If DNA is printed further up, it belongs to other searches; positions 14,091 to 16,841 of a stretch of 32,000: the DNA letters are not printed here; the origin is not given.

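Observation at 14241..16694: Unknown ~650-aa domain fused to a CPBP/Abi intramembrane protease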

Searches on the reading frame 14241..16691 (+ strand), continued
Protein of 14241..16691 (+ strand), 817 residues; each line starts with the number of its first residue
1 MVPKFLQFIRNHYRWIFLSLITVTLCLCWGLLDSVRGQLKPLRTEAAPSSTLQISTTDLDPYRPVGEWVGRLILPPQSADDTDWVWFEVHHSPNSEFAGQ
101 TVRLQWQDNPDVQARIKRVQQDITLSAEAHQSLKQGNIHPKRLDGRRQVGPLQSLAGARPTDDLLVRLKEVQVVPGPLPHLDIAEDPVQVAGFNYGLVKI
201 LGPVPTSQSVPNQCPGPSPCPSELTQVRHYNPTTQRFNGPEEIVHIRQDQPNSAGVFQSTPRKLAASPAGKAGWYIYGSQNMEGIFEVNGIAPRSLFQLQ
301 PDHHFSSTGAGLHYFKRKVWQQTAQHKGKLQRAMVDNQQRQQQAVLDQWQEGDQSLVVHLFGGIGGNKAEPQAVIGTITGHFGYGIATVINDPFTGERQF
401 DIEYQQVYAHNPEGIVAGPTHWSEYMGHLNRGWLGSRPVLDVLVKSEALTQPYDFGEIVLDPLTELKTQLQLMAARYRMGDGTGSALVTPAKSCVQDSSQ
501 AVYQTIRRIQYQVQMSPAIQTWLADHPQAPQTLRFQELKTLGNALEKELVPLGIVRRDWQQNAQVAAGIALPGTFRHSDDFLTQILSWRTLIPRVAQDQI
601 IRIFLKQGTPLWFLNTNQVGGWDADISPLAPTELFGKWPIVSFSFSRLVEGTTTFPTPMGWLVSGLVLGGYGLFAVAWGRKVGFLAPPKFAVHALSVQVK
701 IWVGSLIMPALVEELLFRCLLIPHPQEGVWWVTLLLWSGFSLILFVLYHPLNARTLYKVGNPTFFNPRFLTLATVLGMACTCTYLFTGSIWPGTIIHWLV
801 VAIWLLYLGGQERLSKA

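Call 27: predict_structure(alignment_id=A1)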
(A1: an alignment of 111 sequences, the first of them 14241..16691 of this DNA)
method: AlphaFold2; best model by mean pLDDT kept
length: 817 residues; sequences in the alignment: 111
mean_pLDDT: 87.9   pTM: 0.85
mean pLDDT of the five models: 87.9, 87.1, 86.6, 86.5, 85.6
residues with pLDDT >= 90: 519; 70-90: 194; 50-70: 90; < 50: 14
segments of 3 or more residues with pLDDT < 50: 36-45
pLDDT, mean of each block of 10 residues (from residue 1): 58 79 79 52 46 64 96 87 94 93 96 91 88 83 92 92 94 95 97 97 95 91 97 96 95 88 94 97 94 97 93 89 91 91 88 97 88 66 95 97 89 83 95 94 95 93 95 87 59 77 88 93 95 93 88 72 62 65 63 84 93 96 91 67 82 90 97 97 91 90 96 97 89 95 98 94 96 98 96 98 95 79
secondary structure, 60 per line:
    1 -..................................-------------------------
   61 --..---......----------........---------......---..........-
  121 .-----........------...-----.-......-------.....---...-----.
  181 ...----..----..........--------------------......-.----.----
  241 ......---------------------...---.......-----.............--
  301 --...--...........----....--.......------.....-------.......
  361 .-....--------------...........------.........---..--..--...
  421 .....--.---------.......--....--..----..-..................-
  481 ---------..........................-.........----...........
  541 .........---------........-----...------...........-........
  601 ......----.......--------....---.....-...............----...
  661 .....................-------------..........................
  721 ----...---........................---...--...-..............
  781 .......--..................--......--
elements in order (helices of 4 or more, strands of 3 or more residues): H2-35 E68-73 E84-91 E101-106 H110-119 H127-134 H151-156 E164-168 E172-174 E180-183 E194-203 E224-229 E241-246 E274-280 E286-293 H294-297 E303-305 H308-318 H323-326 E329-335 H342-346 E354-361 E363-366 E381-391 E398-406 E418-421 H422-425 E438-444 H447-450 H462-479 H490-515 H517-525 H530-549 H559-566 H581-591 H593-606 E611-617 E626-629 H633-637 H639-653 H658-681 H695-720 H731-754 H767-787 H790-807 H810-815

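Call 30: fold_search(model_id=the predicted structure, library=pdb)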
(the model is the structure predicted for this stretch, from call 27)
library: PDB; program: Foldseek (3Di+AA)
matches with E <= 10: 101; with E <= 0.001: 0
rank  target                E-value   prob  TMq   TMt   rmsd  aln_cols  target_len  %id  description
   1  6zre_B                8.7e-01  0.02  0.05  0.09  39.7       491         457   13  Deciphering the role of the channel constrictions in the opening mechanism of MexAB-OprM efflux pump from Pseudomonas  (released 2021-07-28)
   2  6kcv_A                9.1e-01  0.03  0.04  0.10  15.7       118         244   10  Structure of alginate lyase Aly36B mutant K143A/Y185A in complex with alginate tetrasaccharide (released 2020-06-24)
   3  5ann_A                1.2e+00  0.01  0.06  0.07  22.6       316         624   10  Structure of fructofuranosidase from Xanthophyllomyces dendrorhous (released 2016-02-10)
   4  8bbz_BBB              1.6e+00  0.14  0.06  0.36   9.4       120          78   11  Crystal Structure of SilF (apo form) (released 2023-10-25)
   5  9kl5                  1.6e+00  0.03  0.07  0.11  21.8       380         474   14  Cryo-EM strucuture of human OAT1 in complex with probenecid (released 2025-11-05)
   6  7oix_B                1.7e+00  0.03  0.08  0.12  19.9       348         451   12  Structure of thermostable human MFSD2A in complex with thermostable human Sync2 (released 2022-06-01)
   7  1r0u                  1.8e+00  0.05  0.06  0.25   9.9       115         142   13  Crystal structure of ywiB protein from Bacillus subtilis (released 2003-12-30)
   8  8bhu_CCC              1.9e+00  0.15  0.06  0.39   7.9       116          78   11  Crystal Structure of SilF (Ag(I) form (released 2023-11-15)
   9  3h2u_C                2.0e+00  0.09  0.08  0.22  10.6       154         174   11  Human raver1 RRM1, RRM2, and RRM3 domains in complex with human vinculin tail domain Vt (released 2009-07-28)
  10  4phq_B                2.1e+00  0.04  0.06  0.13  21.5       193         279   11  ClyA CC6/264 ox (6-303) (released 2014-09-24)
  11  6me7_A                2.1e+00  0.03  0.08  0.12  16.9       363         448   12  XFEL crystal structure of human melatonin receptor MT2 (H208A) in complex with 2-phenylmelatonin (released 2019-04-24)
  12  8bhu_BBB              2.3e+00  0.12  0.06  0.38   8.9       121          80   10  Crystal Structure of SilF (Ag(I) form (released 2023-11-15)
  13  4phq_C                2.3e+00  0.02  0.05  0.11  21.8       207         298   11  ClyA CC6/264 ox (6-303) (released 2014-09-24)
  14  7v0b_D                2.3e+00  0.02  0.08  0.10  21.0       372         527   11  Crystal structure of halogenase CtcP from Kitasatospora aureofaciens in complex with FAD (released 2023-05-17)
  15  6v9z_A                2.3e+00  0.01  0.07  0.08  32.3       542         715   12  Cryo-EM structure of PCAT1 bound to its CtA peptide substrate (released 2020-01-22)
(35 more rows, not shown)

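Call 45: find_encoding_contigs(protein=P0089, flank=6000, max_places=1)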
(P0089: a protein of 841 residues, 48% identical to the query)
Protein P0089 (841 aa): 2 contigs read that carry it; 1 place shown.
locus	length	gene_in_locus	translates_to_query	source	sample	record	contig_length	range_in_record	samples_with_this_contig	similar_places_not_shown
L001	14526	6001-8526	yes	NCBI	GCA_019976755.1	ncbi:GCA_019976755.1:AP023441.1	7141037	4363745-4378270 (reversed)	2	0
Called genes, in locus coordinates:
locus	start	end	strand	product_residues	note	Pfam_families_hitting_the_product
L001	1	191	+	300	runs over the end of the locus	PF00575:S1, PF13509:S1_2 (faint), PF00575:S1, PF23459:S1_RRP5 (weak)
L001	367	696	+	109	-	PF02694:UPF0060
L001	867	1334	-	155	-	-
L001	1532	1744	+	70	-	PF13443:HTH_26 (weak)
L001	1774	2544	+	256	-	PF00106:adh_short, PF08659:KR (weak), PF13561:adh_short_C2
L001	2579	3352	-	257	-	-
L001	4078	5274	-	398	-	PF07690:MFS_1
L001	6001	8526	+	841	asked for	PF02517:Rce1-like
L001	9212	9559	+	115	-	PF06967:Mo-nitro_C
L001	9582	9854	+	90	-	PF05899:Cupin_3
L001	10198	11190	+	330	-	PF19991:HMA_2, PF01569:PAP2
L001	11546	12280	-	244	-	PF00484:Pro_CA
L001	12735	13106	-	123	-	PF00484:Pro_CA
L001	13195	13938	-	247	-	PF00005:ABC_tran, PF02463:SMC_N (faint), PF13304:AAA_21 (faint)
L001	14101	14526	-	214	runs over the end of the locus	PF00106:adh_short, PF13561:adh_short_C2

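Call 46: find_encoding_contigs(protein=P0037, flank=6000, max_places=1)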
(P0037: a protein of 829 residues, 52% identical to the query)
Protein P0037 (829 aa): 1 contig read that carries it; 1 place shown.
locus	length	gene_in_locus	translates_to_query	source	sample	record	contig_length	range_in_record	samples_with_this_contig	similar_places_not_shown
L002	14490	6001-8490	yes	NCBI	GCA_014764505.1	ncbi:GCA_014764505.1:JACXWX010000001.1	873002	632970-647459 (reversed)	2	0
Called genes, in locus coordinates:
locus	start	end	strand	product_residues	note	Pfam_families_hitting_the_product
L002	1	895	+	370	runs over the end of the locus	PF02469:Fasciclin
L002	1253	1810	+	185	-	PF03602:Cons_hypoth95, PF05175:MTS (weak)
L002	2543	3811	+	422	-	PF12867:DinB_2, PF03781:FGE-sulfatase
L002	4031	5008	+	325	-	PF10017:Methyltransf_33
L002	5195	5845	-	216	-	PF00117:GATase, PF07685:GATase_3, PF01174:SNO (faint)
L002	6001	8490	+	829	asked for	PF02517:Rce1-like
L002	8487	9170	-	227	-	PF12900:Pyridox_ox_2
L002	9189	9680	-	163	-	PF13527:Acetyltransf_9, PF00583:Acetyltransf_1, PF13673:Acetyltransf_10, PF13508:Acetyltransf_7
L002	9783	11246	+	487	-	PF00392:GntR, PF00155:Aminotran_1_2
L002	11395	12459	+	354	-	-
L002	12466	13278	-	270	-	PF01479:S4, PF01728:FtsJ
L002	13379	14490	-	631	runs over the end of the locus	PF03460:NIR_SIR_ferr, PF01077:NIR_SIR, PF03460:NIR_SIR_ferr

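Call 47: find_encoding_contigs(protein=P0018, flank=6000, max_places=1)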
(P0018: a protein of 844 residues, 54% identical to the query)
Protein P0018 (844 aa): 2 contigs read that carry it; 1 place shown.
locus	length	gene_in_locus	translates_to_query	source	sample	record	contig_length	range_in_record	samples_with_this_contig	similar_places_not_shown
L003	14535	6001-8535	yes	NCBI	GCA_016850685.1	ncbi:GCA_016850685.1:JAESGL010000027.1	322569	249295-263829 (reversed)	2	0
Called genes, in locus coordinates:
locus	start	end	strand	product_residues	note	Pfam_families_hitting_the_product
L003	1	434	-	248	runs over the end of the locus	-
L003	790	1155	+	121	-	PF13443:HTH_26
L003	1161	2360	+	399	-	-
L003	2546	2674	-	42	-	-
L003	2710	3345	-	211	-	PF05685:Uma2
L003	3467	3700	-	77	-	-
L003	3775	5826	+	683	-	PF03190:Thioredox_DsbH, PF13899:Thioredoxin_7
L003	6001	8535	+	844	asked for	PF02517:Rce1-like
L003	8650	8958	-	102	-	PF14105:DUF4278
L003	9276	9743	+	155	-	PF01668:SmpB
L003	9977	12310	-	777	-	PF04313:HSDR_N (faint), PF00270:DEAD, PF04851:ResIII, PF18766:SWI2_SNF2, PF00271:Helicase_C (weak), PF08463:EcoEI_R_C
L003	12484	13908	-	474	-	PF04326:SLFN_AlbA_2, PF13749:HATPase_c_4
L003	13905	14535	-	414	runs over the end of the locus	PF01420:Methylase_S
